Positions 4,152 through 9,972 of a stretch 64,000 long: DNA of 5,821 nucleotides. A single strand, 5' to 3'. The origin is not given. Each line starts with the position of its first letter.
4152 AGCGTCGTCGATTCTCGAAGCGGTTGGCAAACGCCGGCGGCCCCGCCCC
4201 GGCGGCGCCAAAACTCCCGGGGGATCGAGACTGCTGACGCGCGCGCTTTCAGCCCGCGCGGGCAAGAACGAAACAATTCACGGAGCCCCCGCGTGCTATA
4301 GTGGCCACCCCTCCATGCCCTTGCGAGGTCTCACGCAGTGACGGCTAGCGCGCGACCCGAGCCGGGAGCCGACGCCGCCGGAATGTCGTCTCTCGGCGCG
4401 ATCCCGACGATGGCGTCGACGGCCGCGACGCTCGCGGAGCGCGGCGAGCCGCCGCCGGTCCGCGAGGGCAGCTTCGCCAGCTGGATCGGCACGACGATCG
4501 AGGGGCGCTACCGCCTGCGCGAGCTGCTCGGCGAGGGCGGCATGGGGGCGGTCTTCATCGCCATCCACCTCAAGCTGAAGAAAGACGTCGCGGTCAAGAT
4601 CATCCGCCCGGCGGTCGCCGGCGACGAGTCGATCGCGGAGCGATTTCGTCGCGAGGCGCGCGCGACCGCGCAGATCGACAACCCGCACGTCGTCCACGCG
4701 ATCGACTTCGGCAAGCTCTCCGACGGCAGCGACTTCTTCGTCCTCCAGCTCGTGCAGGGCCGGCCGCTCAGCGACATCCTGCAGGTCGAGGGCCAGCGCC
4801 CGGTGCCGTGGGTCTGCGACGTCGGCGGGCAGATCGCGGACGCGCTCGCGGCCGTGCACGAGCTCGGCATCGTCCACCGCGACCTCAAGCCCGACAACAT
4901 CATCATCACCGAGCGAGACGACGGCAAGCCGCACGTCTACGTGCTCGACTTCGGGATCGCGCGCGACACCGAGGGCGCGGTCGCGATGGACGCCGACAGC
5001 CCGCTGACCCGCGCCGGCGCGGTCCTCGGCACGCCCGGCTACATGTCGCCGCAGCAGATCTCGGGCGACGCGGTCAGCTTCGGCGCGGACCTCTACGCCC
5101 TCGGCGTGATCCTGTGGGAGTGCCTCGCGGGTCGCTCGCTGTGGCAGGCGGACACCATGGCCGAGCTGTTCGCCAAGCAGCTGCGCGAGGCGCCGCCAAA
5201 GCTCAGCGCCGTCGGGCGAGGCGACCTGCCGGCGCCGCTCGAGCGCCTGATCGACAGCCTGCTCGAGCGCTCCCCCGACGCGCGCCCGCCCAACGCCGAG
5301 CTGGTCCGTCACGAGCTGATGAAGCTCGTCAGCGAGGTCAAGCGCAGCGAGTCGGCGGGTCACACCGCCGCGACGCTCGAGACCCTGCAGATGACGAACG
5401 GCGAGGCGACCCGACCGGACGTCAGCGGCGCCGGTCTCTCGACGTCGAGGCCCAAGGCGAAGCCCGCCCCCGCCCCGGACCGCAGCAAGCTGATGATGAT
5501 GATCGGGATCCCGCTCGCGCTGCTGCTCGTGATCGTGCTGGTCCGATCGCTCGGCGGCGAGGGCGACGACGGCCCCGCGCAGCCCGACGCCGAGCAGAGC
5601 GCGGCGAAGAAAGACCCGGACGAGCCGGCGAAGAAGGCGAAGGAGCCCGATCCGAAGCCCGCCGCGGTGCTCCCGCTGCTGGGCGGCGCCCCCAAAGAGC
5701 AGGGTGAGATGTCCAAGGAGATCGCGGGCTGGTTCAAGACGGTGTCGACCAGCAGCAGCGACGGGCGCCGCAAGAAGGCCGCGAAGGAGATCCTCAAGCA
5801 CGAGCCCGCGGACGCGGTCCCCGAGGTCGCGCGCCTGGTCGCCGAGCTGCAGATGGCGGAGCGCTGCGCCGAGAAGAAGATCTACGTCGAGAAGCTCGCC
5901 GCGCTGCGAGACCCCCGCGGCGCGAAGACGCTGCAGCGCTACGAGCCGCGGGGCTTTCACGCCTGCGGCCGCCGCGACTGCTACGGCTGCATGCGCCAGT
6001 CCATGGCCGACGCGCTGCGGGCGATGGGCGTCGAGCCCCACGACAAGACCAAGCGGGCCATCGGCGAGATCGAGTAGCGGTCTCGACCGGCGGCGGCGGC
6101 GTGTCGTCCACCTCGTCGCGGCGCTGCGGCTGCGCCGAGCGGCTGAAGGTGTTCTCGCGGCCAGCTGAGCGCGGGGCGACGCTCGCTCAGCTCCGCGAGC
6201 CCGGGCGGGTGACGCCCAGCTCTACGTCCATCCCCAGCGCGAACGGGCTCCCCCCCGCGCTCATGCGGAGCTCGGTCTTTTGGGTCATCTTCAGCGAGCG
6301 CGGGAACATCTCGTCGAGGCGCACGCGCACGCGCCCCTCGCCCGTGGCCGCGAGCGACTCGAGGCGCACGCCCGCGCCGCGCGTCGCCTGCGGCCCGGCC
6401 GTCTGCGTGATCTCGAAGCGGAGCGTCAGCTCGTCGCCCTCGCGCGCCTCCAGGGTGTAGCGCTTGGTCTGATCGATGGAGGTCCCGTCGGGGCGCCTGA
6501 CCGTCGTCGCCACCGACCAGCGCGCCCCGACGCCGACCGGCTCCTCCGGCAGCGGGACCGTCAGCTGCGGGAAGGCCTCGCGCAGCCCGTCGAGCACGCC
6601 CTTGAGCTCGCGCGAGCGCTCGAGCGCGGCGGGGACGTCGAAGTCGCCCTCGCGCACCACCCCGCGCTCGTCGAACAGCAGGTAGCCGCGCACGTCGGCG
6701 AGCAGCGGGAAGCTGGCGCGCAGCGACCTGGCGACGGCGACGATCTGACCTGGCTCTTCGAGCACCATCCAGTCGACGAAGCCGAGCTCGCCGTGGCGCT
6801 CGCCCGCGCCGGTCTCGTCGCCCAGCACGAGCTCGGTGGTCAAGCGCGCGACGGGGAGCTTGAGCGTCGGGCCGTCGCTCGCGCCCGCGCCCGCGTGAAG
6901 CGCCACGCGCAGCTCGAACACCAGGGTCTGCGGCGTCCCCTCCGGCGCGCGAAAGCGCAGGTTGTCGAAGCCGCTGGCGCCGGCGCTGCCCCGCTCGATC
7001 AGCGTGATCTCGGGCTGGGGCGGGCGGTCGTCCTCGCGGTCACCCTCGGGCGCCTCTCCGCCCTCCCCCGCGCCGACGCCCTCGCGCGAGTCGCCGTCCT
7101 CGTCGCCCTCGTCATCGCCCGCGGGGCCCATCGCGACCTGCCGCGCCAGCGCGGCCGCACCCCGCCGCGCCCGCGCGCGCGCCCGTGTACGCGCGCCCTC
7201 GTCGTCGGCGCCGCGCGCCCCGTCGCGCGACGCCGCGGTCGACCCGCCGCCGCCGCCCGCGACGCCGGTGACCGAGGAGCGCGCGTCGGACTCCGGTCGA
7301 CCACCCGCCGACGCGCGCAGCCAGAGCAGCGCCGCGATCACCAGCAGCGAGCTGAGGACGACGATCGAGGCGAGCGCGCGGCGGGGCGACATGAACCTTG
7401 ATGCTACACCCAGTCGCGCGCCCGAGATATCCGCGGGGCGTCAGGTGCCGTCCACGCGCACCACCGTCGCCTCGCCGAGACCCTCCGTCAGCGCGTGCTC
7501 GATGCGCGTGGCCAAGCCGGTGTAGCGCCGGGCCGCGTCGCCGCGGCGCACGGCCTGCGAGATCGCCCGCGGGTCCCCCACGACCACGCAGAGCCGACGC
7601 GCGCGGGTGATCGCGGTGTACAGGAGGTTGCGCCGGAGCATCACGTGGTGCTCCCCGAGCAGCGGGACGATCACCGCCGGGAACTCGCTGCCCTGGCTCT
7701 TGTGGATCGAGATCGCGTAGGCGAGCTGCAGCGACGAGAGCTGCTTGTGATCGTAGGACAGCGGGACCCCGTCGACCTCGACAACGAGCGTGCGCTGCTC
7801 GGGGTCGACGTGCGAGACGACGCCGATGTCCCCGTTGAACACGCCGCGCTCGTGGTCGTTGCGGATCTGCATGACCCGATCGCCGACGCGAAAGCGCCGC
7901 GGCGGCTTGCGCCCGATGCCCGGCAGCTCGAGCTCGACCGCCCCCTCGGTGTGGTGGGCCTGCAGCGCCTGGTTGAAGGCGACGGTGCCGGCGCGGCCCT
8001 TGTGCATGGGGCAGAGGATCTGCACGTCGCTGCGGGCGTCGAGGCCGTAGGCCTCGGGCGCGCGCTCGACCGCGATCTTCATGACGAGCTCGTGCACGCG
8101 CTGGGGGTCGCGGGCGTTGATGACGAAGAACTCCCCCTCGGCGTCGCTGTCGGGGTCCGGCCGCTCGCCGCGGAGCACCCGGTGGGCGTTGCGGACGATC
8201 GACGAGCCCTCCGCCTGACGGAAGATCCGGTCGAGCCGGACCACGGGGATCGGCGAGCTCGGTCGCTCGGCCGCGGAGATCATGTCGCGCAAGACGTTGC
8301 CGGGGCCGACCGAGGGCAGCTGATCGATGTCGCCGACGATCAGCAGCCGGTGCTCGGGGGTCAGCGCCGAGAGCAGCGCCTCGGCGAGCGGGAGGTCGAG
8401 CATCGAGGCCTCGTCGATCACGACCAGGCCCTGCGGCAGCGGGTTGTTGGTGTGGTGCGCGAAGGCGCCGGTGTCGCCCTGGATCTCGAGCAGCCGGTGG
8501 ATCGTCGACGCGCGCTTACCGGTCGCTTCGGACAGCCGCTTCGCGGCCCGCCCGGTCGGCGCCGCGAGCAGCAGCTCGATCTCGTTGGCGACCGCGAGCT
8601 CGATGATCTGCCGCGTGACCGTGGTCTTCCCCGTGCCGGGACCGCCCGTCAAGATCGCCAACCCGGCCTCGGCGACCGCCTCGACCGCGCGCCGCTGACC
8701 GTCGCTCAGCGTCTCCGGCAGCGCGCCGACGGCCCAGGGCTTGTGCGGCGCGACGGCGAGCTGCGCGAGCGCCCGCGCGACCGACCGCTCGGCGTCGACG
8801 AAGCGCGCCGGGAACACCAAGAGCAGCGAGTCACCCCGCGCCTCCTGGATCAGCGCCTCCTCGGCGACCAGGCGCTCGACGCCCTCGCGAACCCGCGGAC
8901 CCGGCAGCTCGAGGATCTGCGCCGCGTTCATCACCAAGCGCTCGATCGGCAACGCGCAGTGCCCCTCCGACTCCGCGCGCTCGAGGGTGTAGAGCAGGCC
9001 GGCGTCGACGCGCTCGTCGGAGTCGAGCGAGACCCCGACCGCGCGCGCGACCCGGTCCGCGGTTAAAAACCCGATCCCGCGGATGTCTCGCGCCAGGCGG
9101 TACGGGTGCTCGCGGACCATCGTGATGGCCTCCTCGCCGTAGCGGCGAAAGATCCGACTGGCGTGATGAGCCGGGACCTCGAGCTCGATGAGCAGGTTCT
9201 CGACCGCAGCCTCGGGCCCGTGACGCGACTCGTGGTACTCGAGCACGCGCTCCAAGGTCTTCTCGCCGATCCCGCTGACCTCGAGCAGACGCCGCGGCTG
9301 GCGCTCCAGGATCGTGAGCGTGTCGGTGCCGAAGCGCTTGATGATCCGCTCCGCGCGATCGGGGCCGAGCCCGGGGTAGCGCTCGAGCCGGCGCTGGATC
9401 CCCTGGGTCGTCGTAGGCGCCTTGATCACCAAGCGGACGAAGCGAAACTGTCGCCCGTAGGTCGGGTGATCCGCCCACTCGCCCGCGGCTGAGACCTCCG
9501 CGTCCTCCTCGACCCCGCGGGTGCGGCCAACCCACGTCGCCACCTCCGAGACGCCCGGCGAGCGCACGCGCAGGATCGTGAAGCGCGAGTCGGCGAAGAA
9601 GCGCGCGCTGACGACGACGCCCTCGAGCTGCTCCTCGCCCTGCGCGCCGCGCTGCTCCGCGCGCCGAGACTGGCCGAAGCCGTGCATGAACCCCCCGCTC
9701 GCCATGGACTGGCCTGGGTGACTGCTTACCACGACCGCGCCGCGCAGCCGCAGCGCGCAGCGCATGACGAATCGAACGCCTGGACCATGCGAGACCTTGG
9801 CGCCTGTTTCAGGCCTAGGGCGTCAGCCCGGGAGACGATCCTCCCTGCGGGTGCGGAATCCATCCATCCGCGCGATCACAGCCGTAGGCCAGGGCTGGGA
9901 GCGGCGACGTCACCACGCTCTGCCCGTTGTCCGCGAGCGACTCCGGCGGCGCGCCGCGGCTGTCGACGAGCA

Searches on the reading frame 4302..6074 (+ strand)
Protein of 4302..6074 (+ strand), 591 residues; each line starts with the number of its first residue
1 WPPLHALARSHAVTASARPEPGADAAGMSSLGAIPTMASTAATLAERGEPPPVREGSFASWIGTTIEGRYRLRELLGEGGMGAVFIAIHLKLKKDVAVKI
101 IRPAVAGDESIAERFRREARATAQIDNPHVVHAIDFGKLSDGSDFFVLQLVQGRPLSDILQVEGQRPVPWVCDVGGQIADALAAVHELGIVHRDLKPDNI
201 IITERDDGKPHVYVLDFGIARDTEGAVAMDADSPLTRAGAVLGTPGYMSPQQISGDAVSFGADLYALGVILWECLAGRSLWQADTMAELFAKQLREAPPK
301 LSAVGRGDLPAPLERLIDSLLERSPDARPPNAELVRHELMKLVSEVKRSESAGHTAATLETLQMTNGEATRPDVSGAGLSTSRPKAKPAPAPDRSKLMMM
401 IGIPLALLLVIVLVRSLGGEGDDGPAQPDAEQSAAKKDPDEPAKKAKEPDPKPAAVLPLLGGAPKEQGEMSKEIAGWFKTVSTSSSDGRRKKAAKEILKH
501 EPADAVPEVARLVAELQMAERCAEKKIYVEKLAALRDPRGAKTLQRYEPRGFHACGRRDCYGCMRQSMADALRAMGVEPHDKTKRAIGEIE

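Call 45: search_protein_families(library=pfam, proteins=[window:4302-6074:+], max_evalue=0.001)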
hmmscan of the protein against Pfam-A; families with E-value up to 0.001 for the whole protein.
window:4302-6074:+ (591 aa): 5 families
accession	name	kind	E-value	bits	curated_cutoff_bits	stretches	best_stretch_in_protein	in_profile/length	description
PF00069.31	Pkinase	-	1.5e-41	143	31.7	1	70-339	1-262/263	Protein kinase domain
PF07714.23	PK_Tyr_Ser-Thr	-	1.7e-24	87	23.1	1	72-336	3-256/258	Protein tyrosine and serine/threonine kinase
PF01636.29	APH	-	4.9e-06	26.9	23.2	1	185-220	165-197/239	Phosphotransferase enzyme family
PF03109.22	ABC1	-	2.4e-05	24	22.9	0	112-223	117-217/244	ABC1 atypical kinase-like domain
PF06293.20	Kdo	-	9.5e-05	22.4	21.3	0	177-219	126-168/207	Lipopolysaccharide kinase (Kdo/WaaP) family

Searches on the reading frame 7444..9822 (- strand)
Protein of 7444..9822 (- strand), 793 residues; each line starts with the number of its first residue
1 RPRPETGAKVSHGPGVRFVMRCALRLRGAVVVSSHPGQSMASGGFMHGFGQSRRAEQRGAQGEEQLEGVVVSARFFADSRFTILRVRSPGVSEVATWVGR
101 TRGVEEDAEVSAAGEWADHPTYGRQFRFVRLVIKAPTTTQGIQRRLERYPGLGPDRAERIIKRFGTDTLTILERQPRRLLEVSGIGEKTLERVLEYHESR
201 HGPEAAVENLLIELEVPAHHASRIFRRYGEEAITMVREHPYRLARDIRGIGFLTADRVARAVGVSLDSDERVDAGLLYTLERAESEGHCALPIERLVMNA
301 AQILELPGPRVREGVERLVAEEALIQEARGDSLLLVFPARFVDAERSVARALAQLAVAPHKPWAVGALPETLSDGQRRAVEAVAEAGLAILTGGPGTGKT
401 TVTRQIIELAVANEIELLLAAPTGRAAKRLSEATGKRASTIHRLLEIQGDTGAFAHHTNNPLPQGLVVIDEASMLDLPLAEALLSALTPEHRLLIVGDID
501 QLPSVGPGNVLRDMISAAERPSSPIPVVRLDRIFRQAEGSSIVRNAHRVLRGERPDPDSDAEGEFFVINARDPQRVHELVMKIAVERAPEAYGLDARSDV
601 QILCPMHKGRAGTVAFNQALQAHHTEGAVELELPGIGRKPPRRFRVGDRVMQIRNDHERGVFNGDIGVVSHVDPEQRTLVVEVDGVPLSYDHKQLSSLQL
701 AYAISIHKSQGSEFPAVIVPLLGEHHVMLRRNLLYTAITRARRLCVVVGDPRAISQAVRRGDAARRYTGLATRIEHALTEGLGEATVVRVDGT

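Call 45: search_protein_families(library=pfam, proteins=[window:7444-9822:-], max_evalue=0.001)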
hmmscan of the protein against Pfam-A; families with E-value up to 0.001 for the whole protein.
window:7444-9822:- (793 aa): 13 families
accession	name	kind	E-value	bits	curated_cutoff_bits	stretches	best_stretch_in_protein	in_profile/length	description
PF13245.12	AAA_19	-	2.9e-43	147.7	25.1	1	376-507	1-134/134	AAA domain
PF13604.12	AAA_30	-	7.9e-41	140.3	27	1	371-555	1-174/191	AAA domain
PF14490.11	HHH_RecD2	-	1.7e-31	108.4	27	1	209-289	10-91/92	ATP-dependent RecD2 DNA helicase HHH domain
PF13538.12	UvrD_C_2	-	4.7e-20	71.6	27.4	1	700-748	1-52/52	UvrD-like helicase C-terminal domain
PF18335.7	SH3_13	-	9.8e-16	57.7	41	1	641-682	23-64/65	ATP-dependent RecD-like DNA helicase SH3 domain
PF23139.1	OB_YrrC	-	1.3e-12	47.9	27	1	64-136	2-76/76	ATP-dependent DNA helicase YrrC, OB-fold domain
PF01443.25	Viral_helicase1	-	1.5e-09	38.5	21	1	690-748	167-227/228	Viral superfamily 1 RNA helicase core domain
PF13086.12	AAA_11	-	5.3e-08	33.4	27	1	372-428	2-66/257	AAA domain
PF14520.12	HHH_5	-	3.5e-06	27.8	27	1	146-195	4-53/57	Helix-hairpin-helix domain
PF13401.12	AAA_22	-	6.1e-06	27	27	1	385-485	4-106/130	AAA domain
PF05127.21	NAT10_TcmA_helicase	-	0.0001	22.7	22.7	1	390-485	1-111/176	RNA cytidine acetyltransferase NAT10/TcmA, helicase domain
PF20720.3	nSTAND3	-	0.00012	22.3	27.2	1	376-417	7-48/155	Novel STAND NTPase 3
PF00633.29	HHH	-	0.00092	19.4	24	0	179-196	13-30/30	Helix-hairpin-helix motif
